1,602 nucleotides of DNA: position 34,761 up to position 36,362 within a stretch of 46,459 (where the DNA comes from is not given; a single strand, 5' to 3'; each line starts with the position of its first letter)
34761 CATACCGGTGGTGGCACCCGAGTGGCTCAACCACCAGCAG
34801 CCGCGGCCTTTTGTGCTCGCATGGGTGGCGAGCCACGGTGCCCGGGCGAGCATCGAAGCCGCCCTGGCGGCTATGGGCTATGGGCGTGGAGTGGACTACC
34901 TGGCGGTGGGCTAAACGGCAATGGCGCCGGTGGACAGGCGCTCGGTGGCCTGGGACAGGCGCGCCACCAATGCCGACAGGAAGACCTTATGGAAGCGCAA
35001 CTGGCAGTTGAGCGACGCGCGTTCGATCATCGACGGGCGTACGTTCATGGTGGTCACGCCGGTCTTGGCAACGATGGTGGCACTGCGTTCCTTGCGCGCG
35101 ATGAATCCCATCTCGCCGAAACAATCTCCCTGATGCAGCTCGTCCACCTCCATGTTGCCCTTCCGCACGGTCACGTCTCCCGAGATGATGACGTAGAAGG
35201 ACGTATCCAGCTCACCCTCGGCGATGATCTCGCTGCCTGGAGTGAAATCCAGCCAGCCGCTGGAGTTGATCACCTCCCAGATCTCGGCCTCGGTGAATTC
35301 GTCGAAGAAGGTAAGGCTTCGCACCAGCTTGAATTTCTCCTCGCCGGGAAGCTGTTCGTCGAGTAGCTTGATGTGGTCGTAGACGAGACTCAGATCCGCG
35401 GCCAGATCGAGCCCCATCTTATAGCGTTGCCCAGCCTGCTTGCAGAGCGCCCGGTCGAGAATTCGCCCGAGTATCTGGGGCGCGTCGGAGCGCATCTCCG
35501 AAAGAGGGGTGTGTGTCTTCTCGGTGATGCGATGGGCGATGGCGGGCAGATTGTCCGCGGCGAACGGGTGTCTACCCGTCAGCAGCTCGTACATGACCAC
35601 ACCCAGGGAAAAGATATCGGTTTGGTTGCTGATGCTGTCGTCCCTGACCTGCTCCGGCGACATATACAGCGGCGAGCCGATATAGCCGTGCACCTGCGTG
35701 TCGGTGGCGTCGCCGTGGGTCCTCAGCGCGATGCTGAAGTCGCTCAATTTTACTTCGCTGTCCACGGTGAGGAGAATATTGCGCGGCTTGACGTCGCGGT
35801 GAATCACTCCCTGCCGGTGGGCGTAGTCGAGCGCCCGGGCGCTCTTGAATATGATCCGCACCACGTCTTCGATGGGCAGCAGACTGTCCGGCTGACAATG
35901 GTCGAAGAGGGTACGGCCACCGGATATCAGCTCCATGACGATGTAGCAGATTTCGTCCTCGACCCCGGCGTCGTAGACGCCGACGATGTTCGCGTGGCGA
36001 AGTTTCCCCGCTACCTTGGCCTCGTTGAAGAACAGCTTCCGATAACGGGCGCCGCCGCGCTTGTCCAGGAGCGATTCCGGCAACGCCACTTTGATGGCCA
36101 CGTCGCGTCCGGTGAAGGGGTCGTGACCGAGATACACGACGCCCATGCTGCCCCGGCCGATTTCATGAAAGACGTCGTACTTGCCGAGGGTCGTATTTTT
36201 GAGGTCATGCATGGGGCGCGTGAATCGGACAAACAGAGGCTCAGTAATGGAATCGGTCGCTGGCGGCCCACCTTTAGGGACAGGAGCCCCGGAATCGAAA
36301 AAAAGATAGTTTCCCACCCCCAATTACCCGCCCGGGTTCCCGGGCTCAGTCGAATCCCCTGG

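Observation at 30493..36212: Kinase/phosphatase pair with unusual sensor fusions converging on a lipoprotein, membrane-GNAT and GT2 cassette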

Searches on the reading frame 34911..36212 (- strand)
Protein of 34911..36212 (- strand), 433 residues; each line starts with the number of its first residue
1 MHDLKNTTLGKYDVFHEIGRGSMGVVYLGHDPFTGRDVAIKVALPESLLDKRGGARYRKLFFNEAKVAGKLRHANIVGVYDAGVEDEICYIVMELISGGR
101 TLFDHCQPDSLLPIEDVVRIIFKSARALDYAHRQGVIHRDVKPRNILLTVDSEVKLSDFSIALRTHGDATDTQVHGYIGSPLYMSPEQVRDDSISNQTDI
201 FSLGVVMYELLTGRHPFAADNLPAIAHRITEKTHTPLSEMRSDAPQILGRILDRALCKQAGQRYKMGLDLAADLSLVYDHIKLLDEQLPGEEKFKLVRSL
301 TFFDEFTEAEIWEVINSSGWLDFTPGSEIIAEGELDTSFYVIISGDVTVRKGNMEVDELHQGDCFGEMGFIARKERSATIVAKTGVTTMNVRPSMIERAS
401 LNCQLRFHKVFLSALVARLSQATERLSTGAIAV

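Call 3: search_protein_families(library=pfam, proteins=[window:34911-36212:-], max_evalue=0.01)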
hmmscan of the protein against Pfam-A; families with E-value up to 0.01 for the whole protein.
window:34911-36212:- (433 aa): 5 families
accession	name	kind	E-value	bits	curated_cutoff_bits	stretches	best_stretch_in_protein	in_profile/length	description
PF00069.31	Pkinase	-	1.9e-49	168.9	31.7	1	12-264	1-252/263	Protein kinase domain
PF07714.23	PK_Tyr_Ser-Thr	-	1.6e-36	126.4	23.1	1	16-265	5-250/258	Protein tyrosine and serine/threonine kinase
PF00027.35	cNMP_binding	-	2.7e-13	50.1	27.5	1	322-392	3-78/89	Cyclic nucleotide-binding domain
PF06293.20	Kdo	-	0.0028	17.6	21.3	1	90-157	93-164/207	Lipopolysaccharide kinase (Kdo/WaaP) family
PF14531.12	Kinase-like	-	0.0082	15.9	25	0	129-219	159-253/289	Kinase-like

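Call 4: search_protein_families(library=ncbifam, proteins=[window:34911-36212:-], max_evalue=0.01)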
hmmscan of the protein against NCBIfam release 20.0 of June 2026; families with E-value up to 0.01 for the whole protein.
window:34911-36212:- (433 aa): 21 families
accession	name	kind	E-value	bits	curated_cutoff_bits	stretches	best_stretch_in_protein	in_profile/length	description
NF033483.0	PknB_PASTA_kin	equivalog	5.9e-77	260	450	1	10-280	7-271/563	Stk1 family PASTA domain-containing Ser/Thr kinase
NF052427.1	StpK7MSMEG_1200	equivalog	6.7e-43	147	900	1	6-273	3-264/601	serine/threonine protein kinase StpK7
NF047741.1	antiphage_MADS6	equivalog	2.8e-41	141.7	460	2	100-266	283-449/612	methylation-associated defense system protein kinase MAD6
NF009651.0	PRK13184.1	equivalog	6.5e-37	127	839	1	10-274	2-287/932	serine/threonine-protein kinase PknD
TIGR03903.1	TOMM_kin_cyc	equivalog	1.7e-33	115.6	705.75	1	34-266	2-236/1267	TOMM system kinase/cyclase fusion protein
NF033442.0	BREX_PglW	equivalog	9.6e-26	89.8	990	2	112-280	309-489/1391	BREX system serine/threonine kinase PglW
NF038150.1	lanthi_synth_IV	equivalog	2.1e-25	89.2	650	1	10-239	189-417/851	class IV lanthionine synthetase LanL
NF053615.1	SerThrKinAfsKStmc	equivalog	5.6e-20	71.6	1300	1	8-221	11-217/809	protein serine/threonine kinase AfsK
NF038151.1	lanthi_synth_III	equivalog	5.2e-14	51.6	575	1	11-218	221-430/833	class III lanthionine synthetase LanKC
NF043056.1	T4SS_LegK1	equivalog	8.1e-09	34.6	550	1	134-210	208-283/516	Dot/Icm T4SS effector kinase LegK1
TIGR03896.1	cyc_nuc_ocin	subfamily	5e-07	29.4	161.05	1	286-423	129-270/317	bacteriocin-type transport-associated protein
NF058543.1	ActPatMycb56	equivalog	1.2e-06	27.6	460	1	300-387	1-92/317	acetyltransferase Pat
NF008732.0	PRK11753.1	equivalog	1.5e-06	27.9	266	1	319-427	24-137/214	cAMP-activated global transcriptional regulator CRP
NF011463.0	PRK14879.1-4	equivalog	3.8e-06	26.5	188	1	17-162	22-160/237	Kae1-associated kinase Bud32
NF058632.1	SerThrKinPrkT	equivalog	4.1e-05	22.7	280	1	11-151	22-153/322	serine/threonine protein kinase PrkT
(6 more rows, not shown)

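Call 26: find_homologous_proteins(query=window:34911-36212:-, max_evalue=1e-10)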
Query window:34911-36212:- (433 aa): 6219 proteins with E <= 1e-10 among 8000 candidates; the best 120 are listed.
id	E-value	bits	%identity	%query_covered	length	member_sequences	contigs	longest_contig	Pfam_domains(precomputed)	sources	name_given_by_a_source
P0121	7.5e-266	900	92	99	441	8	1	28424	PF07714.24,PF00069.32,PF00027.36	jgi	jgi:serine/threonine protein kinase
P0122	1.1e-265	899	91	100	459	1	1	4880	PF07714.24,PF00069.32,PF00027.36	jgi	jgi:serine/threonine protein kinase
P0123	4.0e-263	891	91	100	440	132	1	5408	PF07714.24,PF00069.32,PF00027.36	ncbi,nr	ncbi:MAG: protein kinase [Proteobacteria bacterium]|nr:protein kinase [Pseudomonadota bacterium]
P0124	4.6e-263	891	91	100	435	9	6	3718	PF07714.24,PF00069.32,PF00027.36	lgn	-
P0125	3.2e-262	888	91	100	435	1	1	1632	PF07714.24,PF00069.32,PF00027.36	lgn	-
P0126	5.4e-261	884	91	100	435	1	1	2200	PF07714.24,PF00069.32,PF00027.36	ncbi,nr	ncbi:MAG: cyclic nucleotide-binding domain-containing protein [Lysobacterales bacterium]|nr:MAG: cyc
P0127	9.3e-261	883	91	100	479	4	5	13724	PF07714.24,PF00069.32,PF00027.36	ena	-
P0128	1.1e-260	883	90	100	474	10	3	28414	PF07714.24,PF00069.32,PF14531.13,PF00027.36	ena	-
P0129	4.3e-260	881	90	99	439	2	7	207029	PF07714.24,PF00069.32,PF00027.36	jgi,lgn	jgi:serine/threonine protein kinase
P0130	5.4e-260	881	90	99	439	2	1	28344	PF07714.24,PF00069.32,PF00027.36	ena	-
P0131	2.0e-258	875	89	100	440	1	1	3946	PF07714.24,PF00069.32,PF00027.36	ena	-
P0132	2.9e-257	872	89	100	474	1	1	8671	PF07714.24,PF00069.32,PF14531.13,PF00027.36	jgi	jgi:serine/threonine protein kinase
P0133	1.1e-255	866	89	99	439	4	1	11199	PF07714.24,PF00069.32,PF00027.36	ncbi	-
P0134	9.1e-255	863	87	100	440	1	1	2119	PF07714.24,PF00069.32,PF14531.13,PF00027.36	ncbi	-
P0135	6.1e-254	861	87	100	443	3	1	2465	PF07714.24,PF00069.32,PF14531.13,PF00027.36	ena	-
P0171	1.1e-190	652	67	99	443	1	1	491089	PF07714.24,PF00069.32,PF00027.36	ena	-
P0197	9.5e-185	633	64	100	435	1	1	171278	PF07714.24,PF00069.32,PF03109.23,PF14531.13,PF00027.36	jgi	-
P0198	1.4e-184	632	67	96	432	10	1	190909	PF07714.24,PF00069.32,PF03109.23,PF14531.13,PF00027.36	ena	-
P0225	4.2e-172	591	60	99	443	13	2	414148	PF07714.24,PF00069.32,PF00027.36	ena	-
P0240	3.2e-168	578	60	97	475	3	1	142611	PF07714.24,PF00069.32,PF03109.23,PF14531.13,PF00027.36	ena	-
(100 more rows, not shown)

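Call 27: find_encoding_contigs(protein=P0225, flank=10000, max_places=1)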
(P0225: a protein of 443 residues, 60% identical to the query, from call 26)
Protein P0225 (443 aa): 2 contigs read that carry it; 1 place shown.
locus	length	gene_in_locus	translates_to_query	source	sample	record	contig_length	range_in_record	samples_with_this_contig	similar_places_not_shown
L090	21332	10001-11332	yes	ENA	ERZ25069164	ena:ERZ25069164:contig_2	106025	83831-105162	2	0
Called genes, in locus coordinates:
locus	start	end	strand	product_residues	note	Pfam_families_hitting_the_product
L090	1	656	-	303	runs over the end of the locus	PF01063:Aminotran_4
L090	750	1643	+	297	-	PF00561:Abhydrolase_1, PF12146:Hydrolase_4, PF12697:Abhydrolase_6, PF03096:Ndr (weak)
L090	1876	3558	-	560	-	PF00732:GMC_oxred_N, PF05199:GMC_oxred_C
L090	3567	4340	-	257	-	PF00596:Aldolase_II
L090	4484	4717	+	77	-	-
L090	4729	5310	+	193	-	PF05721:PhyH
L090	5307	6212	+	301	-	PF03061:4HBT (faint), PF13279:4HBT_2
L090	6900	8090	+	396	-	PF05598:DUF772 (weak), PF01609:DDE_Tnp_1, PF13751:DDE_Tnp_1_6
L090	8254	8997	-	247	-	PF05721:PhyH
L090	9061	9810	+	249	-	PF23441:SDR, PF00106:adh_short, PF08659:KR, PF13561:adh_short_C2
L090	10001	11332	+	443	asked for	PF00069:Pkinase, PF07714:PK_Tyr_Ser-Thr, PF00027:cNMP_binding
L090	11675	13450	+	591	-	PF01609:DDE_Tnp_1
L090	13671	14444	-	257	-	PF00561:Abhydrolase_1, PF12146:Hydrolase_4, PF12697:Abhydrolase_6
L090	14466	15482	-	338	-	PF00296:Bac_luciferase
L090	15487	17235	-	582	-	-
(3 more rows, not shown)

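Call 28: find_encoding_contigs(protein=P0171, flank=10000, max_places=1)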
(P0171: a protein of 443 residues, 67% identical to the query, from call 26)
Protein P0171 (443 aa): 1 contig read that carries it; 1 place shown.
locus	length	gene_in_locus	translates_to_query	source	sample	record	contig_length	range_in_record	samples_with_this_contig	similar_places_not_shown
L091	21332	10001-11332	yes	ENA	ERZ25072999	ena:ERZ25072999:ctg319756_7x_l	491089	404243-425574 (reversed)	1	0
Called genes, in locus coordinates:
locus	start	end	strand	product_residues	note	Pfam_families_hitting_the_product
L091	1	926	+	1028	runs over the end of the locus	PF03704:BTAD, PF13191:AAA_16, PF13401:AAA_22 (weak)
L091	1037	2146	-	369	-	PF02558:ApbA, PF08546:ApbA_C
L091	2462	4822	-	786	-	PF01326:PPDK_N, PF00391:PEP-utilizers, PF02896:PEP-utilizers_C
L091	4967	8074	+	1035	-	PF00873:ACR_tran, PF02355:SecD_SecF_C (faint), PF03176:MMPL (weak)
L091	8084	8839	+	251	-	PF00994:MoCF_biosynth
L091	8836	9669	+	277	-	PF02086:MethyltransfD12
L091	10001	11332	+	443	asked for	PF00069:Pkinase, PF07714:PK_Tyr_Ser-Thr, PF00027:cNMP_binding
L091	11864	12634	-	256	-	PF00583:Acetyltransf_1, PF13673:Acetyltransf_10, PF13508:Acetyltransf_7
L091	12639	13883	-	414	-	-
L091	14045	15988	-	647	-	-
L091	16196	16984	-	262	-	PF00977:His_biosynth, PF05690:ThiG (faint), PF03060:NMO (faint)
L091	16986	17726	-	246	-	PF00977:His_biosynth, PF01207:Dus (faint)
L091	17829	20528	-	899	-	PF02739:5_3_exonuc_N, PF01367:5_3_exonuc, PF01612:DNA_pol_A_exo1, PF22619:DNA_polI_exo1, PF00476:DNA_pol_A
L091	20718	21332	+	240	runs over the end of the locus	PF18306:LDcluster4, PF03641:Lysine_decarbox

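Call 29: find_encoding_contigs(protein=P0240, flank=10000, max_places=1)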
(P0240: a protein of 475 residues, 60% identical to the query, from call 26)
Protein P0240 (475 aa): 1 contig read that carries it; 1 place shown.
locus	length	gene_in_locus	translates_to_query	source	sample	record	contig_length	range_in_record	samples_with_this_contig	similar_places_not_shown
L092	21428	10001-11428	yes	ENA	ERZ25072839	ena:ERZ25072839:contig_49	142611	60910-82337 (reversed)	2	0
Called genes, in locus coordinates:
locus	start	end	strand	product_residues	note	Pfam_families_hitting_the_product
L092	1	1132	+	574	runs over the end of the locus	PF01268:FTHFS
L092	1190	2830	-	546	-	PF01293:PEPCK_ATP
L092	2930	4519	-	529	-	PF01019:G_glu_transpept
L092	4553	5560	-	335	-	PF02558:ApbA, PF08546:ApbA_C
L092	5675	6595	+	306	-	PF02086:MethyltransfD12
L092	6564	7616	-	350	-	PF01717:Meth_synt_2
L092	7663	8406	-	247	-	PF13489:Methyltransf_23, PF08003:Methyltransf_9 (weak), PF05175:MTS (weak), PF07021:MetW (weak), PF13847:Methyltransf_31, PF08241:Methyltransf_11, PF08242:Methyltransf_12, PF13649:Methyltransf_25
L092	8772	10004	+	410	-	PF00069:Pkinase, PF07714:PK_Tyr_Ser-Thr, PF14531:Kinase-like (weak), PF00027:cNMP_binding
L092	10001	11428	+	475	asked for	PF03109:ABC1 (faint), PF00069:Pkinase, PF07714:PK_Tyr_Ser-Thr, PF14531:Kinase-like (weak), PF00027:cNMP_binding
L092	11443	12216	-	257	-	PF00583:Acetyltransf_1, PF13508:Acetyltransf_7 (weak)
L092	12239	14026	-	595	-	PF02771:Acyl-CoA_dh_N, PF02770:Acyl-CoA_dh_M, PF00441:Acyl-CoA_dh_1, PF08028:Acyl-CoA_dh_2 (weak), PF22924:ACOX_C_alpha1, PF12806:Acyl-CoA_dh_C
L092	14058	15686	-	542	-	PF00890:FAD_binding_2 (faint), PF01266:DAO (faint), PF01946:Thi4 (faint), PF07992:Pyr_redox_2 (weak), PF13450:NAD_binding_8 (weak), PF21162:ETFQO_UQ-bd, PF05187:Fer4_ETF_QO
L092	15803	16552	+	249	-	PF01012:ETF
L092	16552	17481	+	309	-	PF01012:ETF, PF00766:ETF_alpha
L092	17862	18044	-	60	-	-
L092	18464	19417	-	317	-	PF01370:Epimerase (weak)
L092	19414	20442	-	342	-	PF00535:Glycos_transf_2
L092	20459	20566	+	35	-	-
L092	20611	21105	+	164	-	PF08241:Methyltransf_11, PF08242:Methyltransf_12, PF13489:Methyltransf_23, PF13649:Methyltransf_25, PF13847:Methyltransf_31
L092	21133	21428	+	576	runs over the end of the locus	PF12895:ANAPC3 (faint), PF13431:TPR_17 (faint), PF14559:TPR_19 (faint), PF23914:TPR_CcmH_CycH (faint), PF07719:TPR_2 (faint), PF13424:TPR_12 (weak), PF13432:TPR_16, PF00515:TPR_1 (weak), +8 more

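Call 31: find_related_loci(query=A2, collection=metagenome_contigs, flank=10000)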
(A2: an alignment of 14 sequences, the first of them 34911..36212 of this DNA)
Query A2 (433 aa) in metagenome_contigs; peptide patterns used: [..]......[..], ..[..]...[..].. (x = any residue, [..] = any of these).
600 stretches matched a pattern (row limit reached: there are more); 598 encode a relative of the query (tblastn E <= 1e-3); the best 80 are kept; 80 distinct loci.
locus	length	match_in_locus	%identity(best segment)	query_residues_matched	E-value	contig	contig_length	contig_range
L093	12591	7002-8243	49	9-425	3e-132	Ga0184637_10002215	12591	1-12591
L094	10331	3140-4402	46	9-431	4e-126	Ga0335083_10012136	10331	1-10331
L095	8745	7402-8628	47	9-419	8e-125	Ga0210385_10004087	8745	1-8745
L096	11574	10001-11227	46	9-419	3e-123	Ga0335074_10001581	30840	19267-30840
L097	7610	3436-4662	46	9-419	1e-122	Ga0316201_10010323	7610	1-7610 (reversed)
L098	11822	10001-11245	45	9-425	5e-117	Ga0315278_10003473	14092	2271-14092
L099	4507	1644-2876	45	9-422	1e-115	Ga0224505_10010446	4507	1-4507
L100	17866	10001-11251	44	9-427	3e-110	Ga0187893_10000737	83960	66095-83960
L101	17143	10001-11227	48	9-419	2e-124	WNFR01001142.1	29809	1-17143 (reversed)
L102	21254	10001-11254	41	1-424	1e-105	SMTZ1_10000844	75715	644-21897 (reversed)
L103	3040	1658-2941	41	1-430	9e-107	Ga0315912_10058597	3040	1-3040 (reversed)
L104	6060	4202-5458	40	9-427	3e-97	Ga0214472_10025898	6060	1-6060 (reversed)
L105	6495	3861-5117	39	9-427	4e-95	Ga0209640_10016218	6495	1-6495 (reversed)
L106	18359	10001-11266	39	9-430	5e-93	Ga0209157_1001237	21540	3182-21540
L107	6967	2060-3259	39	9-421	1e-90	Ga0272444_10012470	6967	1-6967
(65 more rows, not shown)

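Call 35: search_protein_families(library=pfam, proteins=[L091:14045-15988:-, L091:12639-13883:-, L091:11864-12634:-, L092:11443-12216:-], max_evalue=0.01)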
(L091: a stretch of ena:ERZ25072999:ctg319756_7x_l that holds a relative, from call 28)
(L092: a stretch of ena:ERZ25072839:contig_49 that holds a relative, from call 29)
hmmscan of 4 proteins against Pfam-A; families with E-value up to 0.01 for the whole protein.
L091:14045-15988:- (647 aa): 4 families
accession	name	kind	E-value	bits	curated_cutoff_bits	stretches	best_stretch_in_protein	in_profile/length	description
PF03781.23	FGE-sulfatase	-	1.3e-57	195.8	23.3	1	421-645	3-255/255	Sulfatase-modifying factor enzyme 1-like domain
PF13672.11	PP2C_2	-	5.5e-08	33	24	1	39-212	24-176/209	Protein phosphatase 2C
PF07228.17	SpoIIE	-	3.1e-07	31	25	1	184-253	111-191/192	Stage II sporulation protein E (SpoIIE)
PF00481.26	PP2C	-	6e-07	29.8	20.3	1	7-146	3-141/255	Protein phosphatase 2C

L091:12639-13883:- (414 aa): 0 families

L091:11864-12634:- (256 aa): 8 families
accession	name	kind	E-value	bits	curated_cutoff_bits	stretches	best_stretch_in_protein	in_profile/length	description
PF00583.31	Acetyltransf_1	-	2.9e-15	57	20.7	1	17-132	1-116/116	Acetyltransferase (GNAT) family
PF13508.13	Acetyltransf_7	-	2.6e-08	34.6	27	1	59-133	11-83/84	Acetyltransferase (GNAT) domain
PF13673.13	Acetyltransf_10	-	3.1e-07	30.8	23.6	1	57-134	37-109/128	Acetyltransferase (GNAT) domain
PF13527.13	Acetyltransf_9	-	2.2e-05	24.9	25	1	10-111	3-108/127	Acetyltransferase (GNAT) domain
PF14542.12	Acetyltransf_CG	-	0.0011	19.5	30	1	61-108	10-57/80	GCN5-related N-acetyl-transferase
PF23209.2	IDM1_C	-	0.0026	18.3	33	1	58-120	40-102/140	Increased DNA methylation 1, C-terminal domain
PF08445.16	FR47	-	0.0034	17.8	22.1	1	78-134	24-79/86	FR47-like protein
PF13302.13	Acetyltransf_3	-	0.0067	17.6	25.4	1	7-133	2-138/138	Acetyltransferase (GNAT) domain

L092:11443-12216:- (257 aa): 5 families
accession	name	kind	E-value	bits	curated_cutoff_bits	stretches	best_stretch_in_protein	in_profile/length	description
PF00583.31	Acetyltransf_1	-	2.5e-14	54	20.7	1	16-133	3-116/116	Acetyltransferase (GNAT) family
PF13508.13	Acetyltransf_7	-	1.5e-06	28.9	27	1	47-134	6-83/84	Acetyltransferase (GNAT) domain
PF08445.16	FR47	-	0.00018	21.9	22.1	1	57-136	2-80/86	FR47-like protein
PF13527.13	Acetyltransf_9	-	0.00054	20.4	25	1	2-109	1-105/127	Acetyltransferase (GNAT) domain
PF13673.13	Acetyltransf_10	-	0.0037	17.7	23.6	1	52-138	38-112/128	Acetyltransferase (GNAT) domain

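Call 46: find_encoding_contigs(protein=P0198, flank=10000, max_places=1)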
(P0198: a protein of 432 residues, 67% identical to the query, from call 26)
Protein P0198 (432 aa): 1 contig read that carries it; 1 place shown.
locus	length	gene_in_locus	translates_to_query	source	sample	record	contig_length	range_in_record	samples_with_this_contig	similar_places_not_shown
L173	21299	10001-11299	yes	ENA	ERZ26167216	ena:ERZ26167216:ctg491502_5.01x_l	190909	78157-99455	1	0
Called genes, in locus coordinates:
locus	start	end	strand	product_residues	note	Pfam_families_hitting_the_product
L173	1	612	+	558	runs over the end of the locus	PF01268:FTHFS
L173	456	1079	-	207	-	-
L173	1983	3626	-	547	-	PF01293:PEPCK_ATP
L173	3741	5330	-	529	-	PF01019:G_glu_transpept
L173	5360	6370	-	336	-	PF02558:ApbA, PF08546:ApbA_C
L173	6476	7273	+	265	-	PF02086:MethyltransfD12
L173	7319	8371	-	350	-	PF01717:Meth_synt_2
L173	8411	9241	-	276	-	PF13489:Methyltransf_23, PF05175:MTS (weak), PF07021:MetW, PF13847:Methyltransf_31, PF08241:Methyltransf_11, PF08242:Methyltransf_12, PF13649:Methyltransf_25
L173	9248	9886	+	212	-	PF00775:Dioxygenase_C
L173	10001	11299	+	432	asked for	PF00069:Pkinase, PF03109:ABC1 (faint), PF07714:PK_Tyr_Ser-Thr, PF14531:Kinase-like, PF00027:cNMP_binding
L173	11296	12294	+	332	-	PF00069:Pkinase, PF03109:ABC1 (faint), PF07714:PK_Tyr_Ser-Thr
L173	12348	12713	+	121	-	PF00027:cNMP_binding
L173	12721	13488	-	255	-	PF00583:Acetyltransf_1, PF13508:Acetyltransf_7 (weak), PF08445:FR47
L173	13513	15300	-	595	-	PF02771:Acyl-CoA_dh_N, PF02770:Acyl-CoA_dh_M, PF00441:Acyl-CoA_dh_1, PF08028:Acyl-CoA_dh_2 (weak), PF22924:ACOX_C_alpha1, PF12806:Acyl-CoA_dh_C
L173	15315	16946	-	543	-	PF00890:FAD_binding_2 (faint), PF01266:DAO (weak), PF01946:Thi4 (weak), PF13450:NAD_binding_8 (weak), PF21162:ETFQO_UQ-bd, PF05187:Fer4_ETF_QO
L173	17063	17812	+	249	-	PF01012:ETF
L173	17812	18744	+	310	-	PF01012:ETF, PF00766:ETF_alpha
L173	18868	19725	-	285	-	-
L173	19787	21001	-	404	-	PF07592:DDE_Tnp_ISAZ013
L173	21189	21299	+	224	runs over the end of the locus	PF04493:Endonuclease_5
